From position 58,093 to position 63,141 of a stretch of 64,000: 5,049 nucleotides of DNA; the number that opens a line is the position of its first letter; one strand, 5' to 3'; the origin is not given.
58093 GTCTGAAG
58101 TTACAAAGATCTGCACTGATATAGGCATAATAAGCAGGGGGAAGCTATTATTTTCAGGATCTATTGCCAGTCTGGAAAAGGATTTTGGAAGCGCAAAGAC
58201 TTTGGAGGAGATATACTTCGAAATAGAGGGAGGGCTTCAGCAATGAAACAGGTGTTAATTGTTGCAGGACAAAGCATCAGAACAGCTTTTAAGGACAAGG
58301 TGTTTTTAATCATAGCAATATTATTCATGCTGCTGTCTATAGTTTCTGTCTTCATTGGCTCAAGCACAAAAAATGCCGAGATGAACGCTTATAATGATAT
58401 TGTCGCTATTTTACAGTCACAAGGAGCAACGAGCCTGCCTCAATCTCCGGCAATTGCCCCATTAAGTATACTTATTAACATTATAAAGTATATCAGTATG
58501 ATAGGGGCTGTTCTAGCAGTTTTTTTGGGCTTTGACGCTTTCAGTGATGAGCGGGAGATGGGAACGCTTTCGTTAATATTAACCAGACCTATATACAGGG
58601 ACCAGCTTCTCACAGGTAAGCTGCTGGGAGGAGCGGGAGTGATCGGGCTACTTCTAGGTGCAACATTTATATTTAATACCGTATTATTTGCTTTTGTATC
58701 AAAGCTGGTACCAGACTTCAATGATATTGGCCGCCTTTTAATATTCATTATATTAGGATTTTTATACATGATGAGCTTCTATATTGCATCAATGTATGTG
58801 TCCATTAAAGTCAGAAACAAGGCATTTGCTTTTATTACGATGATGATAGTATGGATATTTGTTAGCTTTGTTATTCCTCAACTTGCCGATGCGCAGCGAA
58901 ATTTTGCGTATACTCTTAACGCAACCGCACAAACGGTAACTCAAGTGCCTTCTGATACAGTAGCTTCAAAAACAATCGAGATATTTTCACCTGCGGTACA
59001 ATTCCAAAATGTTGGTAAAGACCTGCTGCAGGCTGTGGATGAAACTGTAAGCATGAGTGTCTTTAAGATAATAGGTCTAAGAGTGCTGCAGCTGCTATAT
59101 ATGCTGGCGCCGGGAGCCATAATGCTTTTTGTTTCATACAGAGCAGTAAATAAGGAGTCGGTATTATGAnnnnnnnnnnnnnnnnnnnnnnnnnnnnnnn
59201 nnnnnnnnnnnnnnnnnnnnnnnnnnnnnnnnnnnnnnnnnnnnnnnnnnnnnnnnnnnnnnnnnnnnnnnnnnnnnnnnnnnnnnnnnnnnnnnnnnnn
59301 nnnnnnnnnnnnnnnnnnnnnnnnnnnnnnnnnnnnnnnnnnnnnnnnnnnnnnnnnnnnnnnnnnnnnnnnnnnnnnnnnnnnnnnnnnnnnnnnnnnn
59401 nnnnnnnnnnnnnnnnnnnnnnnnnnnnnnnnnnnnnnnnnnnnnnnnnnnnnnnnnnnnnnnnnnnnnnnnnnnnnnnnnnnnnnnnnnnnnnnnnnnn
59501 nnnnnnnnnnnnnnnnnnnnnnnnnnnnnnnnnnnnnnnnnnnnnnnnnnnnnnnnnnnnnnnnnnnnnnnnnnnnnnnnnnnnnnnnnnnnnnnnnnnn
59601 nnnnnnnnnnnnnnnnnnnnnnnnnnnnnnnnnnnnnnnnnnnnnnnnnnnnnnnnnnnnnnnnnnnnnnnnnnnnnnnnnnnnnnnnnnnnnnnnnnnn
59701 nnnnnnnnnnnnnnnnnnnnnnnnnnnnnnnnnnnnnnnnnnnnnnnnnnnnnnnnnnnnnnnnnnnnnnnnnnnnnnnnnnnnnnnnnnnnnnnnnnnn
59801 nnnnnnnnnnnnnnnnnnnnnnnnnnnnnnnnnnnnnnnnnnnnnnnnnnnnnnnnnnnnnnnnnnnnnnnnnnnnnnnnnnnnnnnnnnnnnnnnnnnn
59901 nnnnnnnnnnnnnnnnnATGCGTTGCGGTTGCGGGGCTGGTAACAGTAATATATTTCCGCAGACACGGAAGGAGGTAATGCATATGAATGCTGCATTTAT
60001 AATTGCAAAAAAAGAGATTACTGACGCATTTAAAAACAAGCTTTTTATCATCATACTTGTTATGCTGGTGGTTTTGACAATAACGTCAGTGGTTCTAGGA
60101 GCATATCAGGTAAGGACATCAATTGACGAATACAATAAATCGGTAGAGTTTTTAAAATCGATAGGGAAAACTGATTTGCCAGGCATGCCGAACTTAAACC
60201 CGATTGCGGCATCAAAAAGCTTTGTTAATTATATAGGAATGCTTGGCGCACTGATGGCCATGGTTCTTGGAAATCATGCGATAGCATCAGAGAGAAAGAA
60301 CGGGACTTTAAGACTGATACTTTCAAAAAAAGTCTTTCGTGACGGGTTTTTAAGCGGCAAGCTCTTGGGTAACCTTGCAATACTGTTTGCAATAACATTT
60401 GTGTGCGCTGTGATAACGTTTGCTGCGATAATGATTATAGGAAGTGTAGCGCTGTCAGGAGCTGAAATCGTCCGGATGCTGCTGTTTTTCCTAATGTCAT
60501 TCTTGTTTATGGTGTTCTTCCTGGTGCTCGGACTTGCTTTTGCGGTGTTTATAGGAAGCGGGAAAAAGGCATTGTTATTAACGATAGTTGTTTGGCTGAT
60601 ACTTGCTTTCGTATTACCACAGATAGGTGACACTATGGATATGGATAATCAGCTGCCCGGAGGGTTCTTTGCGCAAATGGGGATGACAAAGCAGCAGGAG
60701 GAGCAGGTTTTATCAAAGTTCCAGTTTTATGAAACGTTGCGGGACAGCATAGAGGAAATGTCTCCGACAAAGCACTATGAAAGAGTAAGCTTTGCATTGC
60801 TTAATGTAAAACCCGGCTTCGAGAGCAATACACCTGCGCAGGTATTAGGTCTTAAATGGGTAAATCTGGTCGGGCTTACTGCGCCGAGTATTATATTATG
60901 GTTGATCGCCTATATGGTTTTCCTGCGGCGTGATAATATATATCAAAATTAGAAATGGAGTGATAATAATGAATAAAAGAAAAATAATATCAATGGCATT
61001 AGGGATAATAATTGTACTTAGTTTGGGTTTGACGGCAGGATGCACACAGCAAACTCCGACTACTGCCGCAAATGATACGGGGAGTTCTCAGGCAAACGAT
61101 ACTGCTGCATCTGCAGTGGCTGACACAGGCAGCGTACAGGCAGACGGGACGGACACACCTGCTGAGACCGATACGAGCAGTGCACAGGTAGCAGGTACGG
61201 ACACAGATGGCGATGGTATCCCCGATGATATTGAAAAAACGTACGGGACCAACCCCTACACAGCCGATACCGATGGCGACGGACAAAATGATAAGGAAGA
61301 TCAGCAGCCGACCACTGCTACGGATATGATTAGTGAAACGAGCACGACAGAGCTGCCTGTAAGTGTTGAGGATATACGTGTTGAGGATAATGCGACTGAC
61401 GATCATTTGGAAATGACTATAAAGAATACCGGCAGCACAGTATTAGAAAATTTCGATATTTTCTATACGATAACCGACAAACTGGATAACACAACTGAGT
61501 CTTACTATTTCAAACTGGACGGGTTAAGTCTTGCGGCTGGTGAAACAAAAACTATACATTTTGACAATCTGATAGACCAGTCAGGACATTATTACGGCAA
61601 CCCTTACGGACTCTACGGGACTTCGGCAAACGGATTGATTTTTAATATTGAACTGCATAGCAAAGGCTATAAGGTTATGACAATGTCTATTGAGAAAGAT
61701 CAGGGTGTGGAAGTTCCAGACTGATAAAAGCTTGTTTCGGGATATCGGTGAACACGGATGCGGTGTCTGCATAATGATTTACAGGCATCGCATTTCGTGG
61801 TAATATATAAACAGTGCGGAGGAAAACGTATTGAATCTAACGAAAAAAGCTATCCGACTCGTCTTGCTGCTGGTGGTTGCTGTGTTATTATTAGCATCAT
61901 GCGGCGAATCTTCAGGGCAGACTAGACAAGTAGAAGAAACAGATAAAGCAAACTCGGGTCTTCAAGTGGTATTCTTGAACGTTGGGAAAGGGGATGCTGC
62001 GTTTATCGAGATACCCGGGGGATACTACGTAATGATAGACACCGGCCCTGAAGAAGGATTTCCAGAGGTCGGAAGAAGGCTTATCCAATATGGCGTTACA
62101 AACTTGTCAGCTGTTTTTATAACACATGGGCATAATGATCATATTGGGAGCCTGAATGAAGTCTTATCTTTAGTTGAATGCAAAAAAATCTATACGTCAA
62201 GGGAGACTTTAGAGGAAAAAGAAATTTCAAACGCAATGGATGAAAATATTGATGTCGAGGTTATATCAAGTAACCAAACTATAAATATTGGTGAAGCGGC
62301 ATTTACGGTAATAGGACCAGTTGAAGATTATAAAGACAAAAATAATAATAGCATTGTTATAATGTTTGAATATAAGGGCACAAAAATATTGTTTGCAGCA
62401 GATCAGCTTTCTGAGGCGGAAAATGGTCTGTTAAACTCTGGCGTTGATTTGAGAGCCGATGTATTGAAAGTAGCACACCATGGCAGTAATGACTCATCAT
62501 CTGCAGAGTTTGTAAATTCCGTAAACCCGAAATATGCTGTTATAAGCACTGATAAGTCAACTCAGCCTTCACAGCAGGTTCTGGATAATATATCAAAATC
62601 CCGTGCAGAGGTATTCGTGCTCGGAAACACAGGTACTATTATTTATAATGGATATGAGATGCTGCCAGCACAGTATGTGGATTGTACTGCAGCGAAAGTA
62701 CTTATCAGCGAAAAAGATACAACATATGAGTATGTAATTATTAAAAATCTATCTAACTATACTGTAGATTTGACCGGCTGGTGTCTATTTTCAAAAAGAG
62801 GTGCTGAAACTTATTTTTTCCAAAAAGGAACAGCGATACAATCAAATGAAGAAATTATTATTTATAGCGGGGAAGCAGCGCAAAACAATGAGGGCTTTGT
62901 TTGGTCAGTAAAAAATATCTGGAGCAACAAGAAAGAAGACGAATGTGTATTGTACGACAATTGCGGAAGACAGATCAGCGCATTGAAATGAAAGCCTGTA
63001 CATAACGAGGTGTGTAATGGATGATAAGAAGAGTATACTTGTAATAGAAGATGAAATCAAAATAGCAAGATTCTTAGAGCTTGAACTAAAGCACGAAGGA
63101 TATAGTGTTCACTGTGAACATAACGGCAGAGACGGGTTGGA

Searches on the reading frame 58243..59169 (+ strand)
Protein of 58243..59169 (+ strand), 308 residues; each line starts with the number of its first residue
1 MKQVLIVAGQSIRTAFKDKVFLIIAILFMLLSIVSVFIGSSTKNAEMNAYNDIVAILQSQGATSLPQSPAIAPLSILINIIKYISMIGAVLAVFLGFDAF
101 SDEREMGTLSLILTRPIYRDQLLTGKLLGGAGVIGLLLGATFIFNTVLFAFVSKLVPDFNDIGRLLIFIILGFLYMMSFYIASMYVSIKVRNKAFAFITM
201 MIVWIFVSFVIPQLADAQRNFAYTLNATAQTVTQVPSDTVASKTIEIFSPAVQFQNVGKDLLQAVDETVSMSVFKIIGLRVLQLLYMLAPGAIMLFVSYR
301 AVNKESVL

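Call 23: search_protein_families(library=pfam, proteins=[window:58243-59169:+], max_evalue=0.001)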
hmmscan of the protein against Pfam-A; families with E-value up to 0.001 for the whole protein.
window:58243-59169:+ (308 aa): 1 family
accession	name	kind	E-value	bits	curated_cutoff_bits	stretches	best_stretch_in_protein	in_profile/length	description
PF12679.13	ABC2_membrane_2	-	1.7e-24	87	27.2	1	6-303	2-279/283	ABC-2 family transporter protein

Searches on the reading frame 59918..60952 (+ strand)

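Call 23: search_protein_families(library=pfam, proteins=[window:59918-60952:+], max_evalue=0.001)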
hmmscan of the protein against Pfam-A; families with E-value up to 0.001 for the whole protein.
window:59918-60952:+ (344 aa): 3 families
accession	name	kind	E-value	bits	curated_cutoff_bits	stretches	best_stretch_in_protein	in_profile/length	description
PF12679.13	ABC2_membrane_2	-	1e-36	127.1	27.2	1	28-339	2-282/283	ABC-2 family transporter protein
PF12698.13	ABC2_membrane_3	-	1.9e-05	24.4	31.6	1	101-243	163-296/347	ABC-2 family transporter protein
PF12730.13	ABC2_membrane_4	-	0.00031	21.2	27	0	39-231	11-177/179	ABC-2 family transporter protein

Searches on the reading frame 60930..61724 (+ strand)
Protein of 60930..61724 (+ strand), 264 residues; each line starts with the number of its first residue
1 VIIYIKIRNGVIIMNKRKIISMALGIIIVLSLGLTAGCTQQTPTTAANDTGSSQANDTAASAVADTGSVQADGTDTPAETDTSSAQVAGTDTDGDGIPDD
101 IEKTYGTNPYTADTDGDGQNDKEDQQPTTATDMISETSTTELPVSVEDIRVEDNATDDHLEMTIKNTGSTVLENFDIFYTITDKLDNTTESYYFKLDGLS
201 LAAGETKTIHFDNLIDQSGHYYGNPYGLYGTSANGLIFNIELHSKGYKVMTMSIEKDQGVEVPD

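Call 55: search_protein_families(library=pfam, proteins=[window:60930-61724:+], max_evalue=0.0001)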
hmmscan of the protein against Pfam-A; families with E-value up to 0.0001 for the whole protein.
window:60930-61724:+ (264 aa): 1 family
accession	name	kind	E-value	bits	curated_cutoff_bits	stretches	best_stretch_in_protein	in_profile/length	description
PF18884.5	TSP3_bac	-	2.7e-06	27.6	25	1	91-109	1-19/22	Bacterial TSP3 repeat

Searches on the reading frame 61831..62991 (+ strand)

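Call 55: search_protein_families(library=pfam, proteins=[window:61831-62991:+], max_evalue=0.0001)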
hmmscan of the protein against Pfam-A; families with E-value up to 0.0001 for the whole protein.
window:61831-62991:+ (386 aa): 3 families
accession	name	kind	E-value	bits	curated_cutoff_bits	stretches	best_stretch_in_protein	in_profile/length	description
PF00753.33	Lactamase_B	-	3e-21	76.7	22.7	1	51-239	3-193/196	Metallo-beta-lactamase superfamily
PF00932.25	LTD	-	2.2e-12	47.8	34.3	1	288-384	6-104/109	Lamin Tail Domain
PF12706.13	Lactamase_B_2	-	2.7e-07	30.8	27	1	67-191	3-142/200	Beta-lactamase superfamily domain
